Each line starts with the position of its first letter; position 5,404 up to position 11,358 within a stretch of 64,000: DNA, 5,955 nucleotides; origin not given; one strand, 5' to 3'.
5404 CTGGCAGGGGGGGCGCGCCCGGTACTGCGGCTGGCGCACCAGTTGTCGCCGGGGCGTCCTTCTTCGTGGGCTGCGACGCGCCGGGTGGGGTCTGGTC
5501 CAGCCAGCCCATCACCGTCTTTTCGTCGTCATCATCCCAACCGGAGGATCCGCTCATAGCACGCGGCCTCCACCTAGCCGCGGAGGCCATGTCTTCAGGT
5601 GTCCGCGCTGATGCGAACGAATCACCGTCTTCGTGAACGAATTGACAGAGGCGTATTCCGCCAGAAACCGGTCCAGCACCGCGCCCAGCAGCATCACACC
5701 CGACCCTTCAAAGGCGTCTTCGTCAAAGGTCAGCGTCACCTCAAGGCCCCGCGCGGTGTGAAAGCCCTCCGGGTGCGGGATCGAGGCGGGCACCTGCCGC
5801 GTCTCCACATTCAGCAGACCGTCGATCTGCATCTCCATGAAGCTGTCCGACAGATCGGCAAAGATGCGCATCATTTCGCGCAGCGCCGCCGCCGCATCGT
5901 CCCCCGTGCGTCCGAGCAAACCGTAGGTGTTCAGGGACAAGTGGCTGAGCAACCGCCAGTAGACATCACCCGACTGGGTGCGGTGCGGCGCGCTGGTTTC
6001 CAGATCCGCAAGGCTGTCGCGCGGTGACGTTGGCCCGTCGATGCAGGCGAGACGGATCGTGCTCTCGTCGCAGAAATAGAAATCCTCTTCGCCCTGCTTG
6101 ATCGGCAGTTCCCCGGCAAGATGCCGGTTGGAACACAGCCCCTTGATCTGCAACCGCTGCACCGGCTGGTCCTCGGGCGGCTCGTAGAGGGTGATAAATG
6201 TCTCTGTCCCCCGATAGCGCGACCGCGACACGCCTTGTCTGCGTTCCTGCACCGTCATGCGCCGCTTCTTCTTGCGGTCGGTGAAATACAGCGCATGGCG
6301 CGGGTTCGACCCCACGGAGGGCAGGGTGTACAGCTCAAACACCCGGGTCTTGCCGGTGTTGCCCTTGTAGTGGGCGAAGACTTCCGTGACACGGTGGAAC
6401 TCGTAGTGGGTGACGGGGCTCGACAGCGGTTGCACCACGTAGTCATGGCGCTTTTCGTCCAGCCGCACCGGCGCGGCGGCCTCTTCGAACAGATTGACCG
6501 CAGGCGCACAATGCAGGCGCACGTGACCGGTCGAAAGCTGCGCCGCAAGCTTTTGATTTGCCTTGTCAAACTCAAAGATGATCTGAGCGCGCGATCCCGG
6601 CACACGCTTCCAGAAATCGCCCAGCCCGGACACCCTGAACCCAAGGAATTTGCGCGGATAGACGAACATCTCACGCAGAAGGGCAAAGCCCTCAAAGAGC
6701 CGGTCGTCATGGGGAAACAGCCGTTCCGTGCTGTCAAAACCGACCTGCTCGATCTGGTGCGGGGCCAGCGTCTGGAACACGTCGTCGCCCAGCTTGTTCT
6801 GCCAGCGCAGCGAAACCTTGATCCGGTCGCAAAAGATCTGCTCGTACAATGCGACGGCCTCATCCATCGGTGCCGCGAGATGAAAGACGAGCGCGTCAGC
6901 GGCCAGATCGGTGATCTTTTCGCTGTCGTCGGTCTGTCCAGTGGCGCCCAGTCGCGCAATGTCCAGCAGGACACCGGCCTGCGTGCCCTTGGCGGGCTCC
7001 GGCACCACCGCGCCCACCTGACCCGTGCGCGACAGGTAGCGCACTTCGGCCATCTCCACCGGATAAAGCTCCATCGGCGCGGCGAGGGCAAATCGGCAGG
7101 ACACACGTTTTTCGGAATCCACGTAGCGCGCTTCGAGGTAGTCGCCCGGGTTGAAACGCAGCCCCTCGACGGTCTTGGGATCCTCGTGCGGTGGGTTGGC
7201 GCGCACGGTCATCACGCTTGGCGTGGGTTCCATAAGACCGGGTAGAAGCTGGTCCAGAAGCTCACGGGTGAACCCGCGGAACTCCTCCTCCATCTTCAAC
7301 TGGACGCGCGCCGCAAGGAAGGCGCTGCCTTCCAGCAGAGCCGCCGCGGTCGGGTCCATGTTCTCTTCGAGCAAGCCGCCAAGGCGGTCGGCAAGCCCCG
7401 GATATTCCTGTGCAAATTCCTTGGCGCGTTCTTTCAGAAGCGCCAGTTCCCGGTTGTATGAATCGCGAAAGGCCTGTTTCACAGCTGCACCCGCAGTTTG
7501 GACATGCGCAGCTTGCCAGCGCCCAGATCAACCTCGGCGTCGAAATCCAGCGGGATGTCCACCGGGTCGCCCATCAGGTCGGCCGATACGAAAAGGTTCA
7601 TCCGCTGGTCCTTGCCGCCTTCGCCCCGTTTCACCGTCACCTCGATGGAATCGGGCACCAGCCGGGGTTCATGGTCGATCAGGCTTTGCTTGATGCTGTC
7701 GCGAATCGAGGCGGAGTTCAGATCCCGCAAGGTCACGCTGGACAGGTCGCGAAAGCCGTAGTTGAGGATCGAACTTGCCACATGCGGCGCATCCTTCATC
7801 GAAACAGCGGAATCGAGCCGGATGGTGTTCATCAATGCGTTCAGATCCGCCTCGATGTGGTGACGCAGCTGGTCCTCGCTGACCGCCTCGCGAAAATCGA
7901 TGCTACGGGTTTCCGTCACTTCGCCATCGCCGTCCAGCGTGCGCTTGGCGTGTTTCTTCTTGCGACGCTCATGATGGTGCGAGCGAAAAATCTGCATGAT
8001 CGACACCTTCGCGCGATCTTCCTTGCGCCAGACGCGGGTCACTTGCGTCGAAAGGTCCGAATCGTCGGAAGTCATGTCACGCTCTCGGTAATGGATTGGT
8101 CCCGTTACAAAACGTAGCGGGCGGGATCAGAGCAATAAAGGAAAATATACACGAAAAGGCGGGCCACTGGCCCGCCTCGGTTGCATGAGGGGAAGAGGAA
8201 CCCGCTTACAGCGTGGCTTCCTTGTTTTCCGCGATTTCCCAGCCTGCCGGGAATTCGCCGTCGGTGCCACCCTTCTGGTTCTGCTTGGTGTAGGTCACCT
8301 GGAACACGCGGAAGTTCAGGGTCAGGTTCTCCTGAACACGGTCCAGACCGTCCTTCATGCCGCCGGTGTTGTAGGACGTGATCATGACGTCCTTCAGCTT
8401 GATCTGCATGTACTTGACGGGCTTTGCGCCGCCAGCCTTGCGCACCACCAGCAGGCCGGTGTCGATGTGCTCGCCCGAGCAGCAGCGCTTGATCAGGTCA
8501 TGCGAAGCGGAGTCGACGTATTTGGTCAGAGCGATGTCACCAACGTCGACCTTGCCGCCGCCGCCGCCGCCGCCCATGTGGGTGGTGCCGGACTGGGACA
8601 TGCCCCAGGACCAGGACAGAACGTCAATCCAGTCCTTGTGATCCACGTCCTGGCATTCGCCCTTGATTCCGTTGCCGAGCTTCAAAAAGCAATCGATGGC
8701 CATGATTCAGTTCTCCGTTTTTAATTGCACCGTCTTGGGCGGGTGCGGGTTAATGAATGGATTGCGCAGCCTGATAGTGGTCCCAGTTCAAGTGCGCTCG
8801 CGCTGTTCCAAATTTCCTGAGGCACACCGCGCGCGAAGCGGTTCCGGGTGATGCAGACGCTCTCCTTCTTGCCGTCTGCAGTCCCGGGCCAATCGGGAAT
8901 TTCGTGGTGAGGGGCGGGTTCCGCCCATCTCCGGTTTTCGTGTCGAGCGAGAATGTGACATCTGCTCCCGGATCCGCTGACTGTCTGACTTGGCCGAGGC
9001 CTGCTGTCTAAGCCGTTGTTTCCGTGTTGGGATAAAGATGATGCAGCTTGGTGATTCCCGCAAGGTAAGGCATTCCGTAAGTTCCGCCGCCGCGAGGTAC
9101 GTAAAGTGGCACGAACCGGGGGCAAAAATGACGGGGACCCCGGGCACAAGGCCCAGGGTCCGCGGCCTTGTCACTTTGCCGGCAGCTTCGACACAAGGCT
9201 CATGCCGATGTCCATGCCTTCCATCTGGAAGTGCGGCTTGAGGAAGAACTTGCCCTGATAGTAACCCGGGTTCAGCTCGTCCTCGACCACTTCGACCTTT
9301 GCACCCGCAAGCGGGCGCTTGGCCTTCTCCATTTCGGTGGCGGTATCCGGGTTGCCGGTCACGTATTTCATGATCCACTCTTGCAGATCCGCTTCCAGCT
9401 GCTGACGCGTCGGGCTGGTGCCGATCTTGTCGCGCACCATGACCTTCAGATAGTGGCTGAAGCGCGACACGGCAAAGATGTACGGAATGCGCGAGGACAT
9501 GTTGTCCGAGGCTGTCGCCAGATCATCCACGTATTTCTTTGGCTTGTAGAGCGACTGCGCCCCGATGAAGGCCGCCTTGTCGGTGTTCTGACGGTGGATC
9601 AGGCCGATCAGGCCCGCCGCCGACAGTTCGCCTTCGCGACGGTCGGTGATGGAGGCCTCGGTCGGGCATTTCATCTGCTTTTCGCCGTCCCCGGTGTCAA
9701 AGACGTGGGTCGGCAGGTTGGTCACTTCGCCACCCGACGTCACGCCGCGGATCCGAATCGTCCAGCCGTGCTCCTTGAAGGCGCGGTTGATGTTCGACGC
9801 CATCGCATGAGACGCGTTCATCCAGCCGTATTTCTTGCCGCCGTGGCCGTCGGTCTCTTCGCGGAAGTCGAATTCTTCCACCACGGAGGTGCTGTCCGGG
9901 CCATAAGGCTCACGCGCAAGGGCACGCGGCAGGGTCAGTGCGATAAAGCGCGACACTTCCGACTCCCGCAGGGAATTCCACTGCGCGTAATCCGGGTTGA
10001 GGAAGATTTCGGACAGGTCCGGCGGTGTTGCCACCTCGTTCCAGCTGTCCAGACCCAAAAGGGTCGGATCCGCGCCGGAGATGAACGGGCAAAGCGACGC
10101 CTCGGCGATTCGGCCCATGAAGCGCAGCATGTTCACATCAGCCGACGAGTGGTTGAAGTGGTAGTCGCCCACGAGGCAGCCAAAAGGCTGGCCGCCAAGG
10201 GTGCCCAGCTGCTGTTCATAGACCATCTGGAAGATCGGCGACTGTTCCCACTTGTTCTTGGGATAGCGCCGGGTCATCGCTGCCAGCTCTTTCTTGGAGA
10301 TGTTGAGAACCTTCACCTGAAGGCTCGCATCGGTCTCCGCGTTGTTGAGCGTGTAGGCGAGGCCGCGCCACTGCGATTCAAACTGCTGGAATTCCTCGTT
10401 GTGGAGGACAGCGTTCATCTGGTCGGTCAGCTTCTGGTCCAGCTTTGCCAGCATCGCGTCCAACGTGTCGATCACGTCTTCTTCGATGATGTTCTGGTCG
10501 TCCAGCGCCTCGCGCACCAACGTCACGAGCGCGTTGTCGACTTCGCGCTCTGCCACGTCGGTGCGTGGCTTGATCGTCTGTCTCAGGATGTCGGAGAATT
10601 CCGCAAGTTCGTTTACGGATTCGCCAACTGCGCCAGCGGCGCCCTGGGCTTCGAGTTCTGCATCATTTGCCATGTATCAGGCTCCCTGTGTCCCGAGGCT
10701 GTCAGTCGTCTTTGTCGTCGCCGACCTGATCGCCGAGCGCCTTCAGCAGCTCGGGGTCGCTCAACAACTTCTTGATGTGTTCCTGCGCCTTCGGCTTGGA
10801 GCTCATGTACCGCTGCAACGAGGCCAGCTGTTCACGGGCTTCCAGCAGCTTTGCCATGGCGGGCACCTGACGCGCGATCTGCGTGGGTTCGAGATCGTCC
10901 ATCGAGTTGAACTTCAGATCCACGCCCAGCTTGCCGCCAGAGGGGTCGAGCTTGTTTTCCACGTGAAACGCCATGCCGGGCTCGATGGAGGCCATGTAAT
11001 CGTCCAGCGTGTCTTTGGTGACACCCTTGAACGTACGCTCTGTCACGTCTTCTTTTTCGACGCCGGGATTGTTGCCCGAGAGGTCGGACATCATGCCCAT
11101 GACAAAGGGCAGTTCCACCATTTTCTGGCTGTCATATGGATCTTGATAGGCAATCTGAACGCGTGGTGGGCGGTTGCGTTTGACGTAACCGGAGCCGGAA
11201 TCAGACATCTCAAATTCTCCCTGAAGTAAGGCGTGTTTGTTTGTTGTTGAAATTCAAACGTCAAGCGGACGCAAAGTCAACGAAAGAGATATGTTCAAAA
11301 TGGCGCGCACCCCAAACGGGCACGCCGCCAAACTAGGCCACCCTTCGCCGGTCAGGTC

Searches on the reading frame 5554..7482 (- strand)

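Call 81: search_protein_families(library=pfam, proteins=[window:5554-7482:-], max_evalue=0.00001)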
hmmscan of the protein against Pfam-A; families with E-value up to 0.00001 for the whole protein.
window:5554-7482:- (642 aa): 1 family
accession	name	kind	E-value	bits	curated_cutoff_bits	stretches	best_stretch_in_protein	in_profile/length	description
PF05947.17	T6SS_TssF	-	1.3e-157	526.4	25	1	1-637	1-606/608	Type VI secretion system, TssF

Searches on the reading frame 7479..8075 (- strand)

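Call 81: search_protein_families(library=pfam, proteins=[window:7479-8075:-], max_evalue=0.00001)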
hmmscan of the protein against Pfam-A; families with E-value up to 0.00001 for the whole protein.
window:7479-8075:- (198 aa): 1 family
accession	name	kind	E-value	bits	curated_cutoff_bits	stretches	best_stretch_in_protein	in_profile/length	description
PF04965.19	GPW_gp25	-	2e-15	56.8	27.2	1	69-171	2-95/96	Baseplate wedge protein gp25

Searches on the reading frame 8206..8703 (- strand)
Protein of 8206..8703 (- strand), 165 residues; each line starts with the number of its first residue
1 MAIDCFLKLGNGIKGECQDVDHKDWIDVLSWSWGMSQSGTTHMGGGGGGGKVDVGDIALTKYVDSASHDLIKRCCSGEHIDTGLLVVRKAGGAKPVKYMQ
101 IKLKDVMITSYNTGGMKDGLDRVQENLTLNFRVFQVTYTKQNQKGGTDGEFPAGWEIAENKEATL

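Call 81: search_protein_families(library=pfam, proteins=[window:8206-8703:-], max_evalue=0.00001)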
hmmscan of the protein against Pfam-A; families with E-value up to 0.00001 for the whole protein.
window:8206-8703:- (165 aa): 1 family
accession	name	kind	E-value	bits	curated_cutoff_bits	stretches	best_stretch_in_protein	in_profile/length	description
PF05638.18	T6SS_HCP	-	1.1e-39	136.1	23.5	1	6-138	1-129/129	Type VI secretion system effector, Hcp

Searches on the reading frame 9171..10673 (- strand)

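Call 81: search_protein_families(library=pfam, proteins=[window:9171-10673:-], max_evalue=0.00001)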
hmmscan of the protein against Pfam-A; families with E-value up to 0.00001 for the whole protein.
window:9171-10673:- (500 aa): 2 families
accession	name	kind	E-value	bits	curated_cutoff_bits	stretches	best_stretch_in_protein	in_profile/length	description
PF05943.17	VipB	-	2.7e-113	378.4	27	1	72-375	1-300/301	EvpB/VC_A0108, tail sheath N-terminal domain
PF18945.5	VipB_2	-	1.9e-38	131.5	27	1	386-497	2-112/112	EvpB/VC_A0108, tail sheath gpW/gp25-like domain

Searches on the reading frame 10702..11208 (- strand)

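Call 81: search_protein_families(library=pfam, proteins=[window:10702-11208:-], max_evalue=0.00001)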
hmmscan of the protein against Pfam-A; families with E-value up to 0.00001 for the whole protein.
window:10702-11208:- (168 aa): 1 family
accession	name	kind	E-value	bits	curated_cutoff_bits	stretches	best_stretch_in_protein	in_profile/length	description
PF05591.17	T6SS_VipA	-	1.3e-49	168.4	24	1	10-162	2-154/155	Type VI secretion system, VipA, VC_A0107 or Hcp2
